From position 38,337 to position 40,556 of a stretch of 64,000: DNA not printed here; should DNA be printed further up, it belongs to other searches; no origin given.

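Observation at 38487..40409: Tat-exported flavoprotein with a bc1/b6f-type Rieske domain inserted inside the amine-oxidase/phytoene-desaturase fold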

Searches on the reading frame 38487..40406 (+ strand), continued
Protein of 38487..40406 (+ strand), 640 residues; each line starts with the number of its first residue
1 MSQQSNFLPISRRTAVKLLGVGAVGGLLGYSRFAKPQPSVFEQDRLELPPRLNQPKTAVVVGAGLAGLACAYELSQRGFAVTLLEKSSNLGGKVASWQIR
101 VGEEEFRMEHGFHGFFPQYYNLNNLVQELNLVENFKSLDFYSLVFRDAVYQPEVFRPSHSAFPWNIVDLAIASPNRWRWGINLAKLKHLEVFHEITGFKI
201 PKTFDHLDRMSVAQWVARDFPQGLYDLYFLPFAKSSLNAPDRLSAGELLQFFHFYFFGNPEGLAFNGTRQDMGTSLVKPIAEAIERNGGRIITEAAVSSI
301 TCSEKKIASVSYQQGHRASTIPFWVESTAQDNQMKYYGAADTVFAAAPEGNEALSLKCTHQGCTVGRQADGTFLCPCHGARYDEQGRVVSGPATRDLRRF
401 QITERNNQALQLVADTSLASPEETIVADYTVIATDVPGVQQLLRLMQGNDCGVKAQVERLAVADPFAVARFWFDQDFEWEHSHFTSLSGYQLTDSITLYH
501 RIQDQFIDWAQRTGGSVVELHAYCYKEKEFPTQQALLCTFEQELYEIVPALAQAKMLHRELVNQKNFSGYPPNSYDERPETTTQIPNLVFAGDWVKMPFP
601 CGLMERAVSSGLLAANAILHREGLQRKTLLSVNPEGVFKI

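Call 66: search_protein_families(library=pfam, proteins=[P0125, P0142, P0138, P0175, P0188, P0192, P0207, P0186], max_evalue=0.00001)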
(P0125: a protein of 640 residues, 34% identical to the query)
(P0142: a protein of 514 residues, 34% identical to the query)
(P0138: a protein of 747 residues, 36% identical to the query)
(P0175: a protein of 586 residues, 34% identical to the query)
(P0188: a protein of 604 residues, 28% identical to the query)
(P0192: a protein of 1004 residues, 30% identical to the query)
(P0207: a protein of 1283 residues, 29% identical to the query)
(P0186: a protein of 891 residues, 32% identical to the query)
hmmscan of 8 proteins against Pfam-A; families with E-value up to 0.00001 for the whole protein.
P0125 (640 aa): 9 families
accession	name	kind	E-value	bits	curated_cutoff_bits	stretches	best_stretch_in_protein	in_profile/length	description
PF01593.30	Amino_oxidase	-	4.9e-27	95.7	19.8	2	67-318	1-243/443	Flavin containing amine oxidoreductase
PF13450.12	NAD_binding_8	-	5.2e-14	52.7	21.9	1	62-130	1-67/68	NAD(P)-binding Rossmann-like domain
PF00355.32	Rieske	-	2.6e-13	50.1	20.3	1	320-403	2-86/88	Rieske [2Fe-2S] domain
PF01266.30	DAO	-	6.1e-13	49.5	27.9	1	60-94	2-36/353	FAD dependent oxidoreductase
PF00890.30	FAD_binding_2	-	2.9e-10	40.3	20.4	1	60-95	2-37/414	FAD binding domain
PF12831.13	FAD_oxidored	-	9.8e-09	35.4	27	1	61-104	3-46/416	FAD dependent oxidoreductase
PF00070.33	Pyr_redox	-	1.3e-08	35.7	22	0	59-93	1-35/82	Pyridine nucleotide-disulphide oxidoreductase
PF07992.20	Pyr_redox_2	-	9.4e-08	32.3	26.1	1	59-92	2-31/291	Pyridine nucleotide-disulphide oxidoreductase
PF03486.20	HI0933_like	-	3.9e-06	26.9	50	0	59-97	2-40/244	HI0933-like protein Rossmann domain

P0142 (514 aa): 4 families
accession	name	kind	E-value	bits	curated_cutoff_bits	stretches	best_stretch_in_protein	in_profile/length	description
PF01593.30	Amino_oxidase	-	5.5e-34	118.6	19.8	1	34-493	1-442/443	Flavin containing amine oxidoreductase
PF13450.12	NAD_binding_8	-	3.1e-12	47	21.9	1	30-98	2-67/68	NAD(P)-binding Rossmann-like domain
PF01266.30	DAO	-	7.9e-09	35.9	27.9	0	27-60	2-35/353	FAD dependent oxidoreductase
PF00070.33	Pyr_redox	-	1.1e-06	29.4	22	0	27-60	2-35/82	Pyridine nucleotide-disulphide oxidoreductase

P0138 (747 aa): 8 families
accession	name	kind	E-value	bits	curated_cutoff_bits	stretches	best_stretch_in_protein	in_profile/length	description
PF01593.30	Amino_oxidase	-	2.5e-25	90.1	19.8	1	285-724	1-443/443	Flavin containing amine oxidoreductase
PF18916.5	Lycopene_cyc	-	2.8e-24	86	27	2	149-234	7-91/92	Lycopene cyclase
PF13450.12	NAD_binding_8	-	8e-14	52.1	21.9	1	280-348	1-66/68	NAD(P)-binding Rossmann-like domain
PF01266.30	DAO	-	1.8e-10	41.4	27.9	1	277-545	1-209/353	FAD dependent oxidoreductase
PF12831.13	FAD_oxidored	-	7e-08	32.6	27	1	278-337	2-64/416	FAD dependent oxidoreductase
PF07992.20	Pyr_redox_2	-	3.1e-07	30.6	26.1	0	277-328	2-54/291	Pyridine nucleotide-disulphide oxidoreductase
PF00890.30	FAD_binding_2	-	3.9e-07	30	20.4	1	278-318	2-41/414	FAD binding domain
PF03486.20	HI0933_like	-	9.9e-06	25.6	50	0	277-313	2-38/244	HI0933-like protein Rossmann domain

P0175 (586 aa): 9 families
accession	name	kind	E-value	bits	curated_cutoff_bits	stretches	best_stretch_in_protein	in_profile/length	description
PF01593.30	Amino_oxidase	-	7e-17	62.3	19.8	2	39-111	2-70/443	Flavin containing amine oxidoreductase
PF13450.12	NAD_binding_8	-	1e-10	42.2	21.9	1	33-100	1-66/68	NAD(P)-binding Rossmann-like domain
PF00355.32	Rieske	-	4.5e-10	39.7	20.3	1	302-358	26-85/88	Rieske [2Fe-2S] domain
PF00890.30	FAD_binding_2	-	1e-09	38.5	20.4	1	30-66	1-37/414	FAD binding domain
PF12831.13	FAD_oxidored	-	4.3e-09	36.6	27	1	31-91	2-63/416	FAD dependent oxidoreductase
PF01266.30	DAO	-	3.2e-08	33.9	27.9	1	30-278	1-192/353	FAD dependent oxidoreductase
PF07992.20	Pyr_redox_2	-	1.5e-07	31.6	26.1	1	30-62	2-34/291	Pyridine nucleotide-disulphide oxidoreductase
PF03486.20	HI0933_like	-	8.7e-07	29.1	50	1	30-68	2-40/244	HI0933-like protein Rossmann domain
PF01494.25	FAD_binding_3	-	2.8e-06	27.3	22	1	30-62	3-35/349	FAD binding domain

P0188 (604 aa): 4 families
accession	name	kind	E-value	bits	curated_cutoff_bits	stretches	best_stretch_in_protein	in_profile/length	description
PF01593.30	Amino_oxidase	-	3.5e-30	106.1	19.8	2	12-247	1-232/443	Flavin containing amine oxidoreductase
PF13450.12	NAD_binding_8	-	3.2e-13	50.2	21.9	1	7-70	1-65/68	NAD(P)-binding Rossmann-like domain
PF00355.32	Rieske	-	1.6e-10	41.1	20.3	1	269-344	10-86/88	Rieske [2Fe-2S] domain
PF01266.30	DAO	-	8.1e-08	32.6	27.9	0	4-38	1-35/353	FAD dependent oxidoreductase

P0192 (1004 aa): 4 families
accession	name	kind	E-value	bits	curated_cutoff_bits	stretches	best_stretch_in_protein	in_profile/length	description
PF01593.30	Amino_oxidase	-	1.3e-31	110.8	19.8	2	766-961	240-443/443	Flavin containing amine oxidoreductase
PF12902.13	Ferritin-like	-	2.8e-24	86.7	22.3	1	42-195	1-148/221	Ferritin-like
PF13450.12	NAD_binding_8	-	1.3e-13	51.5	21.9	1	402-465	1-66/68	NAD(P)-binding Rossmann-like domain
PF00355.32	Rieske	-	5.7e-11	42.6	20.3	1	696-751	31-87/88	Rieske [2Fe-2S] domain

P0207 (1283 aa): 5 families
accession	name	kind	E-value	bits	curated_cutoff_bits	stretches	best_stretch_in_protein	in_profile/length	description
PF01593.30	Amino_oxidase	-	7.9e-28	98.4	19.8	2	374-564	245-443/443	Flavin containing amine oxidoreductase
PF12902.13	Ferritin-like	-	1.6e-20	74.3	22.3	1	849-961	4-107/221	Ferritin-like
PF13450.12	NAD_binding_8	-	3.8e-12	46.8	21.9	1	11-74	1-66/68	NAD(P)-binding Rossmann-like domain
PF00355.32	Rieske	-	2e-10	40.9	20.3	1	278-353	8-85/88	Rieske [2Fe-2S] domain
PF12831.13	FAD_oxidored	-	3e-07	30.5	27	1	9-51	2-44/416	FAD dependent oxidoreductase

P0186 (891 aa): 7 families
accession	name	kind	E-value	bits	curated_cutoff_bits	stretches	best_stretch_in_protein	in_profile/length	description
PF01593.30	Amino_oxidase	-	1.1e-32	114.3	19.8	2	20-264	1-241/443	Flavin containing amine oxidoreductase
PF13450.12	NAD_binding_8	-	9.5e-16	58.3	21.9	1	15-80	1-67/68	NAD(P)-binding Rossmann-like domain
PF00355.32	Rieske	-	8.8e-11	42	20.3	1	386-446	26-87/88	Rieske [2Fe-2S] domain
PF04264.18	YceI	-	1.6e-10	42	23.7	1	732-884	21-148/150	YceI-like domain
PF01266.30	DAO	-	6.2e-10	39.6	27.9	1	12-55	1-43/353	FAD dependent oxidoreductase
PF00890.30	FAD_binding_2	-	2.4e-06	27.4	20.4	0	13-50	2-39/414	FAD binding domain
PF00070.33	Pyr_redox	-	7.3e-06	26.8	22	0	12-45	1-34/82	Pyridine nucleotide-disulphide oxidoreductase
